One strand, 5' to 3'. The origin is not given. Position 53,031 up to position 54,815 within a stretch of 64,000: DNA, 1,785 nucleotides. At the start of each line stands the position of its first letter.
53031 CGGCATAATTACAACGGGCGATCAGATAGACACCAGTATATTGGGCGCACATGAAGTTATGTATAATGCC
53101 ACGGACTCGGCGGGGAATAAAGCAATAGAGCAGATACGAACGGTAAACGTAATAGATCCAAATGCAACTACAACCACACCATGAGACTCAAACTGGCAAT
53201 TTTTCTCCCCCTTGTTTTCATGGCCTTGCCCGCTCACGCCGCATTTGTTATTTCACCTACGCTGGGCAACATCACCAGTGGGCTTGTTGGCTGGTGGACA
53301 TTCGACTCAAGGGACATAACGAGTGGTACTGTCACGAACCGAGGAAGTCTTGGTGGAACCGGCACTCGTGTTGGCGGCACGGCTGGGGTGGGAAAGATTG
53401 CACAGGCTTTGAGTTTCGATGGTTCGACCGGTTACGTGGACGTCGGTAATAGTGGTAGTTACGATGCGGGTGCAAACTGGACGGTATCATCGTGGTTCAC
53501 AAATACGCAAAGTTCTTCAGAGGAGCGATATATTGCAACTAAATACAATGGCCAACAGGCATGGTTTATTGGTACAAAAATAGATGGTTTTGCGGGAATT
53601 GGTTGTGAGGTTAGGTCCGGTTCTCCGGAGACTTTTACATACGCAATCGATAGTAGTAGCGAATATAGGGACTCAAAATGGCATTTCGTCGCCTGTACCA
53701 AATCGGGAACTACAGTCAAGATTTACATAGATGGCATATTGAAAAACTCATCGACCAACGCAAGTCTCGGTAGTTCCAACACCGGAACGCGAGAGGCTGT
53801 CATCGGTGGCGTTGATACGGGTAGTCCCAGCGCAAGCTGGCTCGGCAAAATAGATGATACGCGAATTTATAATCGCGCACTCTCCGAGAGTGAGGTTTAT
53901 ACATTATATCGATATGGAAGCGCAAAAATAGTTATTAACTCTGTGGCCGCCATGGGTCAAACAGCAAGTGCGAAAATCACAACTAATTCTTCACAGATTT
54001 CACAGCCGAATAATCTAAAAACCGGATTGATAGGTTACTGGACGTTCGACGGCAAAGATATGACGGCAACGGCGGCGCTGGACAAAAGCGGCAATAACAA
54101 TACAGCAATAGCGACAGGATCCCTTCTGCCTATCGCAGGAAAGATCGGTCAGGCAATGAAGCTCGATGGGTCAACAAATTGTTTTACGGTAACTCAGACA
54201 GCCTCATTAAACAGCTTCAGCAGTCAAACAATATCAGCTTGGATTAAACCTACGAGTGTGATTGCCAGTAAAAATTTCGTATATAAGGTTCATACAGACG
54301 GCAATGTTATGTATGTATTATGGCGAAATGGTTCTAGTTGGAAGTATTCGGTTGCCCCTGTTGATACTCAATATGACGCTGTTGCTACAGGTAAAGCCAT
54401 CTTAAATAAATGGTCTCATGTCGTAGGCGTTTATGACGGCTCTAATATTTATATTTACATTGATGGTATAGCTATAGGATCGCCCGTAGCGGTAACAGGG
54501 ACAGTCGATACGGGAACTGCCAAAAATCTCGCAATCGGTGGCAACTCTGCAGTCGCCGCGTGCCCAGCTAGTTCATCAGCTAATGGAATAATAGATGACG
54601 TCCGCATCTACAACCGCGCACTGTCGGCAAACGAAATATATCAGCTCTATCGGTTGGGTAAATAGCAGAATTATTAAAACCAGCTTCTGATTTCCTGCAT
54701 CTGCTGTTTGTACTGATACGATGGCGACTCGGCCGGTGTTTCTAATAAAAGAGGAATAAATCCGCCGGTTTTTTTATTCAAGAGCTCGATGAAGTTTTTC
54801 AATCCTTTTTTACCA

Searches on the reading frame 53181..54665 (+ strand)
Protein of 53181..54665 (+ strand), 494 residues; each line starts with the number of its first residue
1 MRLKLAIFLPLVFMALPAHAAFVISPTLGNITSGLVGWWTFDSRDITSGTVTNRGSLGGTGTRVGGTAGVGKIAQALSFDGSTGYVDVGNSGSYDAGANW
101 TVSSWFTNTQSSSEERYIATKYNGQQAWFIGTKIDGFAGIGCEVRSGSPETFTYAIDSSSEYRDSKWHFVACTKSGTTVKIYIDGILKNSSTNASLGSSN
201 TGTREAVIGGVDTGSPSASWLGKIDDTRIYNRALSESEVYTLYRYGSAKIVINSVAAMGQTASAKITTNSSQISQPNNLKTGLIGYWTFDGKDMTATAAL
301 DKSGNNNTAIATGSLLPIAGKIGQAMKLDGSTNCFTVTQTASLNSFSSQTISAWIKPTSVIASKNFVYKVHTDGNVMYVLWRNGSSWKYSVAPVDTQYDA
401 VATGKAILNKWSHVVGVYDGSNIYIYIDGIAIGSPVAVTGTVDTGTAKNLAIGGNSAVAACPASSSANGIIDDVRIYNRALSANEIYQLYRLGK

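Call 86: search_protein_families(library=pfam, proteins=[window:53181-54665:+], max_evalue=0.0001)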
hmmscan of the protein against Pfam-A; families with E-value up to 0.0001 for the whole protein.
window:53181-54665:+ (494 aa): 4 families
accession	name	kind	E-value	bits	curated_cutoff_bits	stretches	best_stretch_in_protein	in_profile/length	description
PF13385.13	Laminin_G_3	-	5.3e-53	179.7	27.6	2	330-486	2-150/151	Concanavalin A-like lectin/glucanases superfamily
PF22925.3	TS_C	-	7.6e-07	29.4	27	0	375-483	99-201/202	Trans-sialidase, C-terminal domain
PF02973.23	Sialidase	-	1e-06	28.8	26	0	176-241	116-183/189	Sialidase, N-terminal domain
PF02210.31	Laminin_G_2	-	2.1e-05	25.5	22.9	0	154-214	46-100/126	Laminin G domain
